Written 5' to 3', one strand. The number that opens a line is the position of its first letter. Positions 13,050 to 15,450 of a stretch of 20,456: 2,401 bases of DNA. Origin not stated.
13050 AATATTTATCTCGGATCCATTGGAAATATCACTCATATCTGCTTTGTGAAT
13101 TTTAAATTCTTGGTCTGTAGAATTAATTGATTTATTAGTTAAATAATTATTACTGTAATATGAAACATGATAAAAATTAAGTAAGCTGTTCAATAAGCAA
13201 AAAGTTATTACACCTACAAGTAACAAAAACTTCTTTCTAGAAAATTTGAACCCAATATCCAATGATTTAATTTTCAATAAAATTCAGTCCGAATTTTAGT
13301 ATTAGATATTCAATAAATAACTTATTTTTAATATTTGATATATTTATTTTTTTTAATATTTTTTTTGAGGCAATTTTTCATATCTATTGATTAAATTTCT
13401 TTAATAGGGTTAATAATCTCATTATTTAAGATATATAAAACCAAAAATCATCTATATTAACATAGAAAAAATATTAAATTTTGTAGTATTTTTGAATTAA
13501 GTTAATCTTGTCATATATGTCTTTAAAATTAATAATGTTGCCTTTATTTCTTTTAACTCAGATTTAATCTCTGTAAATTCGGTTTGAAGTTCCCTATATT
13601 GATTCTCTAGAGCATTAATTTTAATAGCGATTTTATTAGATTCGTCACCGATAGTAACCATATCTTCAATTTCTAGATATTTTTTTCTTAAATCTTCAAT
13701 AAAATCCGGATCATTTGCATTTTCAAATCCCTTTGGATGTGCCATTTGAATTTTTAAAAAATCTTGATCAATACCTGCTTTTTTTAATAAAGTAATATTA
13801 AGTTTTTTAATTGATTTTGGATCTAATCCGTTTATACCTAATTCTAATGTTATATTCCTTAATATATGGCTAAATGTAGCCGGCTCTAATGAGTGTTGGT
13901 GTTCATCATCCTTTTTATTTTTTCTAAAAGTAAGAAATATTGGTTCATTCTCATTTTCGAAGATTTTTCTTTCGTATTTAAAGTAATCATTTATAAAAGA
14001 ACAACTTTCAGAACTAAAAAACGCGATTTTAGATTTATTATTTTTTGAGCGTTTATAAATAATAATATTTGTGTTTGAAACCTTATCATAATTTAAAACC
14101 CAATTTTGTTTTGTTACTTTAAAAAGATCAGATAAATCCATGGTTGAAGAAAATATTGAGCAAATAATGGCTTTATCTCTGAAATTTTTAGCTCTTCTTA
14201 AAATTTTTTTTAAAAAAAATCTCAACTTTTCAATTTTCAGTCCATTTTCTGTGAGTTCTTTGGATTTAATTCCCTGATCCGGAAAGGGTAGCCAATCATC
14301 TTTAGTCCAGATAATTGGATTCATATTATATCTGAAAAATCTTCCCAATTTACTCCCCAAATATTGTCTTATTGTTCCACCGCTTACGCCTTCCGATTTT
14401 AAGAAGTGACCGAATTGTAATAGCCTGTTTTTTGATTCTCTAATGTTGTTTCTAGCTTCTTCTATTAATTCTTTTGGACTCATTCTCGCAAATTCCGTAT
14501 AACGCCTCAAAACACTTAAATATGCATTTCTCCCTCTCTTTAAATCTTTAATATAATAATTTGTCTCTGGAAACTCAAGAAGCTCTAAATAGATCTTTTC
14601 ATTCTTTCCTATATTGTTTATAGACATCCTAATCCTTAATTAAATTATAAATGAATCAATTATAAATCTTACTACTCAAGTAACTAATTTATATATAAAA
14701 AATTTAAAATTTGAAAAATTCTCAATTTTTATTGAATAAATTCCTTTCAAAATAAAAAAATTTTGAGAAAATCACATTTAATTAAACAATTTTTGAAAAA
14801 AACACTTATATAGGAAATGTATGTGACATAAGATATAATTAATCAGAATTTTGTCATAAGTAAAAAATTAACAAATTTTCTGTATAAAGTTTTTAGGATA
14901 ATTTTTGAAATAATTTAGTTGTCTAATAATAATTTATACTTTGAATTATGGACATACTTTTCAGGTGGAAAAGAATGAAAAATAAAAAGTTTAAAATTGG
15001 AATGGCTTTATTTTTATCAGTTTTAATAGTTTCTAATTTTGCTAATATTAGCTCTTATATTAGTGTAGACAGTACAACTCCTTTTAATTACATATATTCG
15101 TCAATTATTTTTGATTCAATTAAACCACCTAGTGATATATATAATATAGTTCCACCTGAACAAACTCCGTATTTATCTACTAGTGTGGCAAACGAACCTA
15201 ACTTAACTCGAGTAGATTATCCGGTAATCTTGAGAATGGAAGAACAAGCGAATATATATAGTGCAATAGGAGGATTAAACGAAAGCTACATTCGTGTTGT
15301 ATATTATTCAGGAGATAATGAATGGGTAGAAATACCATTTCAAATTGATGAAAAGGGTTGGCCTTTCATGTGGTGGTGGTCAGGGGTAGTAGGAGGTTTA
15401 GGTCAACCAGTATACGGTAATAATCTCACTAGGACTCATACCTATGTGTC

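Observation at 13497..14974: Intact but catalytically dead tyrosine recombinase head-to-head with a giant surface-protein gene: candidate domesticated regulator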

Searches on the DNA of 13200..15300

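Call 28: search_rna_families(source=window, start=13200, end=15300, threshold=evalue, max_evalue=1)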
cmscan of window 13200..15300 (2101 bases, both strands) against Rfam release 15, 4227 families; matches with E-value up to 1: 1.
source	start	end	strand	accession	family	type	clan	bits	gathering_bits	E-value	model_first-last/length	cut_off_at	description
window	13945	14020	-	RF00911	mir-672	Gene; miRNA;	-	22.1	97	0.23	1-81/81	no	mir-672 microRNA precursor family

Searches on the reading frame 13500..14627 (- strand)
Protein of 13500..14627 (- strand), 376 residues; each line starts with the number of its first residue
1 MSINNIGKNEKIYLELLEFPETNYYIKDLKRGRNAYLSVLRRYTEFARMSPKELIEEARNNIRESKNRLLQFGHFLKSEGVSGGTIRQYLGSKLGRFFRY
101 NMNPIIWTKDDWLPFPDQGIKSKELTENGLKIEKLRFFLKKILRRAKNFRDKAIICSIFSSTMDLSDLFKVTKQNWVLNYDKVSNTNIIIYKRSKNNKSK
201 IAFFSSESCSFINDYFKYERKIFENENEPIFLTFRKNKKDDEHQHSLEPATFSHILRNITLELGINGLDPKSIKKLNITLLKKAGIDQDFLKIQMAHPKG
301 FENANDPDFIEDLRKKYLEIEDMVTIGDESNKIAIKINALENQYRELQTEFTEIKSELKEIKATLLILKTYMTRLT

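Call 4: search_protein_families(library=pfam, proteins=[window:13500-14627:-], max_evalue=10)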
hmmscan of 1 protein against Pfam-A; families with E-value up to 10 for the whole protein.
window:13500-14627:- (376 aa): 6 families
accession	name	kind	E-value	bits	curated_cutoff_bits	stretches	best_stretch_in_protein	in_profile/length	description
PF00589.27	Phage_integrase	-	7.6e-08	32.8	27.1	1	141-297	10-156/172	Phage integrase family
PF01920.25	Prefoldin_2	-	0.013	15.8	27.6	1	328-360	69-101/106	Prefoldin subunit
PF15533.11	Ntox33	-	0.045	14.7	28.4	1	269-292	4-27/65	Bacterial toxin 33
PF19579.4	FtsL_2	-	0.047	14.1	24.6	1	330-364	38-72/100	Bacteriodetes cell division protein (FtsL-like)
PF07061.16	Swi5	-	0.3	11.6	22.1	1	336-375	4-43/80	Swi5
PF08286.16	Spc24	-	0.62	10.8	25.3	1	325-371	8-61/109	Spc24 subunit of Ndc80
